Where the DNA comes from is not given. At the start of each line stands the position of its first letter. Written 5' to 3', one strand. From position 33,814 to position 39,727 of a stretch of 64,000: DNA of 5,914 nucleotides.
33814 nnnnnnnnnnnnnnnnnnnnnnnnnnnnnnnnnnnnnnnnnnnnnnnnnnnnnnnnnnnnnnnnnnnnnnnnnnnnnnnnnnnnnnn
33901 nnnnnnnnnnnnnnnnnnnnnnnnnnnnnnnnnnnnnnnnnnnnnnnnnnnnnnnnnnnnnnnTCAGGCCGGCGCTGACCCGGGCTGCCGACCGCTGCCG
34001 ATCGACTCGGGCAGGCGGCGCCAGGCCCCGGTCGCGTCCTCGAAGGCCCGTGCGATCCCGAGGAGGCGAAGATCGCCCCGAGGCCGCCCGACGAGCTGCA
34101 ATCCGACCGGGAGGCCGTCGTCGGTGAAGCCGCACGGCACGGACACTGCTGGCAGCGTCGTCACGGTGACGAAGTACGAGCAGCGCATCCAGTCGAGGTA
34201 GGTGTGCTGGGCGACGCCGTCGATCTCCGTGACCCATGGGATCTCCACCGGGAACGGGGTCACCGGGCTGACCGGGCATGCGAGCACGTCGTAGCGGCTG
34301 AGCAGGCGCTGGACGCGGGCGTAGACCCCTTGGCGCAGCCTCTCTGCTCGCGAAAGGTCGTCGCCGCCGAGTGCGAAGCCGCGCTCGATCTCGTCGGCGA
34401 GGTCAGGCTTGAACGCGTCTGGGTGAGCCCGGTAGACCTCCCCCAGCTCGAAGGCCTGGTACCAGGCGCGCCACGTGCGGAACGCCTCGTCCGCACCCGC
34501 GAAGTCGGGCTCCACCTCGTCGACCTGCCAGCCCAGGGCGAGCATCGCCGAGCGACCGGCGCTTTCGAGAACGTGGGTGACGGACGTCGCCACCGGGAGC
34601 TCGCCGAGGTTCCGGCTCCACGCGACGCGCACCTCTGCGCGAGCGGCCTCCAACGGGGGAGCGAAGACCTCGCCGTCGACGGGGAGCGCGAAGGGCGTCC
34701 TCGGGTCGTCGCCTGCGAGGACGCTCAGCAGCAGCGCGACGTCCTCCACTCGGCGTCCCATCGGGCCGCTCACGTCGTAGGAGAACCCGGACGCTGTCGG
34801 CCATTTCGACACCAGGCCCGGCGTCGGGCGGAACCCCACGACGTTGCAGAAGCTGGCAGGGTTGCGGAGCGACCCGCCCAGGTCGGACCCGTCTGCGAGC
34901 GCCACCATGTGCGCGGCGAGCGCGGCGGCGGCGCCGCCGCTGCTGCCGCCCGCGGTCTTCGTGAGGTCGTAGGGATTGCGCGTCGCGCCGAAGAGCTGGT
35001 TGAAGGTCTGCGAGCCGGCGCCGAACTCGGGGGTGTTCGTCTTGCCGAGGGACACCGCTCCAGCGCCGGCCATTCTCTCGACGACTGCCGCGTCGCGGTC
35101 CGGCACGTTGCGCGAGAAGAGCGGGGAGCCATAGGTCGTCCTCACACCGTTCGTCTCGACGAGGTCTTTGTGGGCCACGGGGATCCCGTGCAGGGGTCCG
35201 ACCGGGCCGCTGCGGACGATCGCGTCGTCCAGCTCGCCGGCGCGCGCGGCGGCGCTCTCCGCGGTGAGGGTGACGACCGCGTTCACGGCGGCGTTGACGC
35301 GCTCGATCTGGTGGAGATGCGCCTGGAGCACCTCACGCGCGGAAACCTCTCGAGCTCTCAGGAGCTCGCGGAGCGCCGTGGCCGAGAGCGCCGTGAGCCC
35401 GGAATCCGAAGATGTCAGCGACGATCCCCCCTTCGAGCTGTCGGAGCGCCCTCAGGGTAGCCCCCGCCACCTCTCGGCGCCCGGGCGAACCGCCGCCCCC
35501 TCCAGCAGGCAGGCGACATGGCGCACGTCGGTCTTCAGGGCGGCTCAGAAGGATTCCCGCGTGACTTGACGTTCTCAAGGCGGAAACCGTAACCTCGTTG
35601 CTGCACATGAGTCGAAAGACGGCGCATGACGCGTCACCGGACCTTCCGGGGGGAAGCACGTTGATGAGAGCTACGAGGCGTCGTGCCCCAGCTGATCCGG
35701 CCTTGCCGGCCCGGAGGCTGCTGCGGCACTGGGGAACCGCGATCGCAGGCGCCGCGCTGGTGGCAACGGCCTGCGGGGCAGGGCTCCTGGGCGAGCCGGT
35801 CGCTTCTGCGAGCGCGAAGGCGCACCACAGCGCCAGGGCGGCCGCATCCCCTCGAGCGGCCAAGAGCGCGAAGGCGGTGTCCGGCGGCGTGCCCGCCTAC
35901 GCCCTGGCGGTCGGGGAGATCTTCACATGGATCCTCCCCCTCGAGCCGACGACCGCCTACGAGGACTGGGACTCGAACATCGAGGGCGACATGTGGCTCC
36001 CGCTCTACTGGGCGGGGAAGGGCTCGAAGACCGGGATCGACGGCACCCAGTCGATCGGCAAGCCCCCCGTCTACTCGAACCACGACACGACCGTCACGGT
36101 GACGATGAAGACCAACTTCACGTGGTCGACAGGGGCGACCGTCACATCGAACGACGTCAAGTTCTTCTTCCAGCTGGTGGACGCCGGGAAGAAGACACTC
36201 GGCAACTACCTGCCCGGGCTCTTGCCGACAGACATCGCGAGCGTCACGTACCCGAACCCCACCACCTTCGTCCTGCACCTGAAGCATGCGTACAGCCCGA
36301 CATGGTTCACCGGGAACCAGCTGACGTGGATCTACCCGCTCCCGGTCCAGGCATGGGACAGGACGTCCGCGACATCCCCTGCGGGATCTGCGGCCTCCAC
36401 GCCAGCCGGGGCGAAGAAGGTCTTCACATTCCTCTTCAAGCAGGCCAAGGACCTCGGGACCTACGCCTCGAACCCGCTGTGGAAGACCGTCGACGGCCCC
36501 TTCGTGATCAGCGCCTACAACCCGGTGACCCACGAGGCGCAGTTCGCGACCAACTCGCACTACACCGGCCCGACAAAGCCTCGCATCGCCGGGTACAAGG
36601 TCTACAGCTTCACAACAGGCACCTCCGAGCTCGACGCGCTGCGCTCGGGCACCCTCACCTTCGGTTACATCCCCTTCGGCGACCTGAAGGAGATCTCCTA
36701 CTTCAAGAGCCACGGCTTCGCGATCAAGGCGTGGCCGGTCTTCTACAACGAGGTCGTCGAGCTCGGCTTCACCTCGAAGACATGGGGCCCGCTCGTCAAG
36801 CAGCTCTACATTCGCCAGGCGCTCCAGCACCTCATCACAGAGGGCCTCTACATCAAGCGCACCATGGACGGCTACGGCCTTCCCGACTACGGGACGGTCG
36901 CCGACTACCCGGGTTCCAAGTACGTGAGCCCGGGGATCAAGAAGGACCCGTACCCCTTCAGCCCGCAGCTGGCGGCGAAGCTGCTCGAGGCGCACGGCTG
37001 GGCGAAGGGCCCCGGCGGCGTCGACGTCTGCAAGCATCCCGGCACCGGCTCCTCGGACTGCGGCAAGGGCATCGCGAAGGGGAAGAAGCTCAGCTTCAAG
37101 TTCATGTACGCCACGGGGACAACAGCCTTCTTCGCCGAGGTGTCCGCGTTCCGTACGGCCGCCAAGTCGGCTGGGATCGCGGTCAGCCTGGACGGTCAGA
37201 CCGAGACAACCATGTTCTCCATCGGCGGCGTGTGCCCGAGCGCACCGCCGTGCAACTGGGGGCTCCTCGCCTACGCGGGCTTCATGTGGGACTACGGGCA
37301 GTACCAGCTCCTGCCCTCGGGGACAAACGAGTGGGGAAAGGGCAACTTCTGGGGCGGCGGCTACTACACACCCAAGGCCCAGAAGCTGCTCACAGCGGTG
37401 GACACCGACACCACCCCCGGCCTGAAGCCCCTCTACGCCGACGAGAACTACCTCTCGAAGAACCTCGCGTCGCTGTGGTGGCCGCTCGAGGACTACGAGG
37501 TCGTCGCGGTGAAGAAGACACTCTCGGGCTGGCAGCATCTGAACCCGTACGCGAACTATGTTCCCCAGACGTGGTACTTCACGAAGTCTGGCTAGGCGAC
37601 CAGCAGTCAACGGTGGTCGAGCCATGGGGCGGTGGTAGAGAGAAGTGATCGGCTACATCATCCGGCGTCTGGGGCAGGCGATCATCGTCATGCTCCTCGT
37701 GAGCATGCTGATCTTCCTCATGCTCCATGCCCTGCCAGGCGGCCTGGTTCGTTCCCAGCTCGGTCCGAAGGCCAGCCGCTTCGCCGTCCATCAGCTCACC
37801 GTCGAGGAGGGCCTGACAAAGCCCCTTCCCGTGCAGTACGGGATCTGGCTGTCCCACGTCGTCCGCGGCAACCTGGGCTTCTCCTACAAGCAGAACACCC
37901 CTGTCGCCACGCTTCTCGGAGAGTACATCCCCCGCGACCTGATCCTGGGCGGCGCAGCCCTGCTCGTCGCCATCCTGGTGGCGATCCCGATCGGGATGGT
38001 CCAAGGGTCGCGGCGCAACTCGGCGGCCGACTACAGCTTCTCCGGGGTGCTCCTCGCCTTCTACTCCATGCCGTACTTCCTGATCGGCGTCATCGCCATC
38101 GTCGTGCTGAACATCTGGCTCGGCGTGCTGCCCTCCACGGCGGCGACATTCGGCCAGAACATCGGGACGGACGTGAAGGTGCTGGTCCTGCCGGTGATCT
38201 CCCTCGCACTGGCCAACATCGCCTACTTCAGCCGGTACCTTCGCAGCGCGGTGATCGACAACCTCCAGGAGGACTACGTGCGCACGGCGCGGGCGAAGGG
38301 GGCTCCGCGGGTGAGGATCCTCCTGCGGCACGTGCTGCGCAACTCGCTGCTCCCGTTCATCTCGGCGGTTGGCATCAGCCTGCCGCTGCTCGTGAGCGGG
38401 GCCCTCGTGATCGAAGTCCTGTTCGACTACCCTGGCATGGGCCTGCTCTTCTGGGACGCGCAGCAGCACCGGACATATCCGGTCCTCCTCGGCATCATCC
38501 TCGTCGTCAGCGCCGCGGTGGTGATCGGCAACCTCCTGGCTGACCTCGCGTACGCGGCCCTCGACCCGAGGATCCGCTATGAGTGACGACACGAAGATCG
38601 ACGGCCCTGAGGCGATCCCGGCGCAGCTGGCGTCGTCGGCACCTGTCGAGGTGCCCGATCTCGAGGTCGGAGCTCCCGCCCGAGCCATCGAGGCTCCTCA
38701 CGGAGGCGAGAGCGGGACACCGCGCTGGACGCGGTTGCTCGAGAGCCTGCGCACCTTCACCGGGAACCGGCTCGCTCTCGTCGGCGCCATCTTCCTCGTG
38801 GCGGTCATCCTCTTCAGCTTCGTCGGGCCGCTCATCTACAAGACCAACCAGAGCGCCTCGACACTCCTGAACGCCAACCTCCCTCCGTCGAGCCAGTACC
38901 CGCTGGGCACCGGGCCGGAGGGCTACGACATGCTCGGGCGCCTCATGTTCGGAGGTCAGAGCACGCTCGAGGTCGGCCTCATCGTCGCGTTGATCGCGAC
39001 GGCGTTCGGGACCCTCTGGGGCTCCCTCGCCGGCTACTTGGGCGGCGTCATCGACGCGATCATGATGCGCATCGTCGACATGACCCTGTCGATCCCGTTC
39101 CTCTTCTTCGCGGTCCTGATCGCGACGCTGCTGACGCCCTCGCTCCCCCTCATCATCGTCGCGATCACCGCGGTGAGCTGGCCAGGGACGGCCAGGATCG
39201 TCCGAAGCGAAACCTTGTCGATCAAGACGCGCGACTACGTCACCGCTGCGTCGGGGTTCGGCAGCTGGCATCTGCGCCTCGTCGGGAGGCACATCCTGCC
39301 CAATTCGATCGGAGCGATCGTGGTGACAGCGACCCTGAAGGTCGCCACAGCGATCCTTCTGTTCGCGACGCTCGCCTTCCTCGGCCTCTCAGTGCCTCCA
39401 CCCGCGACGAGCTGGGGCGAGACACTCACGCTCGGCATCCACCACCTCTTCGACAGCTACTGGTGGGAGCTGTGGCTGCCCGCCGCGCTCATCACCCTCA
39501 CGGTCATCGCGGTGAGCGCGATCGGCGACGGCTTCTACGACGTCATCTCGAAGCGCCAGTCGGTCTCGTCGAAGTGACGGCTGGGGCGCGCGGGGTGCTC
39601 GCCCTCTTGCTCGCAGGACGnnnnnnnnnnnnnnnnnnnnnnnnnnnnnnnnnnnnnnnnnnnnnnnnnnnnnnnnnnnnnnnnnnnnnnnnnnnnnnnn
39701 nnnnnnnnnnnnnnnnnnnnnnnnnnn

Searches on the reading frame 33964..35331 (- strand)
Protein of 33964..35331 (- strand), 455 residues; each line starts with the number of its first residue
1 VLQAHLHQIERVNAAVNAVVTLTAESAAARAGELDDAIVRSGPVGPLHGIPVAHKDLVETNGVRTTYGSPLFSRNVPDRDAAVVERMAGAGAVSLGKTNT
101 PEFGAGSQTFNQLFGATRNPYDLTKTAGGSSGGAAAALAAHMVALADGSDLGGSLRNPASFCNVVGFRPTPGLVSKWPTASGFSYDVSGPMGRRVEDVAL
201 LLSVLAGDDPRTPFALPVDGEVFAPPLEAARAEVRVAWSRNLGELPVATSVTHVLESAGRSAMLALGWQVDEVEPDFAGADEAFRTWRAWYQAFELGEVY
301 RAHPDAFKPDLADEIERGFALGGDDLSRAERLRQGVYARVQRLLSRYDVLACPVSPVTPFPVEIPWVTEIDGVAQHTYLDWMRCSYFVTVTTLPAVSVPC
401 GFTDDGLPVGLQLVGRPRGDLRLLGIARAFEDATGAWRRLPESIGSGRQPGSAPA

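Call 64: search_protein_families(library=pfam, proteins=[window:33964-35331:-], max_evalue=0.00001)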
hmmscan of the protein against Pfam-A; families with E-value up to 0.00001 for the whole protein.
window:33964-35331:- (455 aa): 1 family
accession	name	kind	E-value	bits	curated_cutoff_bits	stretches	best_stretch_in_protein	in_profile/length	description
PF01425.27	Amidase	-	2.3e-101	340.5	27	1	2-424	3-445/445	Amidase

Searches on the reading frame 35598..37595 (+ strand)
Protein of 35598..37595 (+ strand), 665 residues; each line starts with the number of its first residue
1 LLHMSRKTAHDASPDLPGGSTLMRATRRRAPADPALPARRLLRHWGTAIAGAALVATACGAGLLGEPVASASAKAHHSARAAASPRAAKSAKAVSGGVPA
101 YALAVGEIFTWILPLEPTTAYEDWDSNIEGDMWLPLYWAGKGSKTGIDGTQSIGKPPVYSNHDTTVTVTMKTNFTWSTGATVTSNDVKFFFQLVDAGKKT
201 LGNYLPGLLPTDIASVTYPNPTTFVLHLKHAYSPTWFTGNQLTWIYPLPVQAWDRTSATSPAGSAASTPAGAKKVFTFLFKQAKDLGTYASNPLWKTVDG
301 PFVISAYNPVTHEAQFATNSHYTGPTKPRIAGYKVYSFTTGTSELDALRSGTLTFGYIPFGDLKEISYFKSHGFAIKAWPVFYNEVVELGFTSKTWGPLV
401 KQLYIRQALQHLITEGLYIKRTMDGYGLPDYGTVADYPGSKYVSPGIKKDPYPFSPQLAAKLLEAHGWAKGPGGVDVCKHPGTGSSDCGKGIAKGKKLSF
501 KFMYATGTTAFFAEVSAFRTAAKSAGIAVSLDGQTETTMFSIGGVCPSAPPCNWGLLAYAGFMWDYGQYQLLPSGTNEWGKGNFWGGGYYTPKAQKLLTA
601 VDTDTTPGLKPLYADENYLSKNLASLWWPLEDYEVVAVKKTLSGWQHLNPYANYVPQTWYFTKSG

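Call 64: search_protein_families(library=pfam, proteins=[window:35598-37595:+], max_evalue=0.00001)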
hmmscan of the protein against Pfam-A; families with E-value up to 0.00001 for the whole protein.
window:35598-37595:+ (665 aa): 1 family
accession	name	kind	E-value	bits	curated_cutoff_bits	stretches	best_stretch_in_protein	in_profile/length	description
PF00496.27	SBP_bac_5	-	6.7e-29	101.6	32.4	1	160-536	13-326/368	Bacterial extracellular solute-binding proteins, family 5 Middle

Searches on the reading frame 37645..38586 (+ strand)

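Call 10: search_protein_families(library=pfam, proteins=[window:37645-38586:+], max_evalue=0.01)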
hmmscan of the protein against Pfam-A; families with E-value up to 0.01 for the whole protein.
window:37645-38586:+ (313 aa): 2 families
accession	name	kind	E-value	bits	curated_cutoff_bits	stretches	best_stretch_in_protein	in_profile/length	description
PF00528.27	BPD_transp_1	-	2.1e-38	132.4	26.4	1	113-311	1-183/184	Binding-protein-dependent transport system inner membrane component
PF19300.4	BPD_transp_1_N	-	6.1e-11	42.9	23.8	1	1-77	1-77/114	Binding-prot-dependent transport system membrane comp, N-term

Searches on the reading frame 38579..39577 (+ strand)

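Call 10: search_protein_families(library=pfam, proteins=[window:38579-39577:+], max_evalue=0.01)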
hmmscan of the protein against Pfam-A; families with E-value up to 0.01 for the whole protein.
window:38579-39577:+ (332 aa): 2 families
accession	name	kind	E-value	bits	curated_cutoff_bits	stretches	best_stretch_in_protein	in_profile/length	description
PF00528.27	BPD_transp_1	-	3.7e-26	92.4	26.4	1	144-327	1-182/184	Binding-protein-dependent transport system inner membrane component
PF12911.12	OppC_N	-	2.2e-09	37.5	23.9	1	55-103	5-53/53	N-terminal TM domain of oligopeptide transport permease C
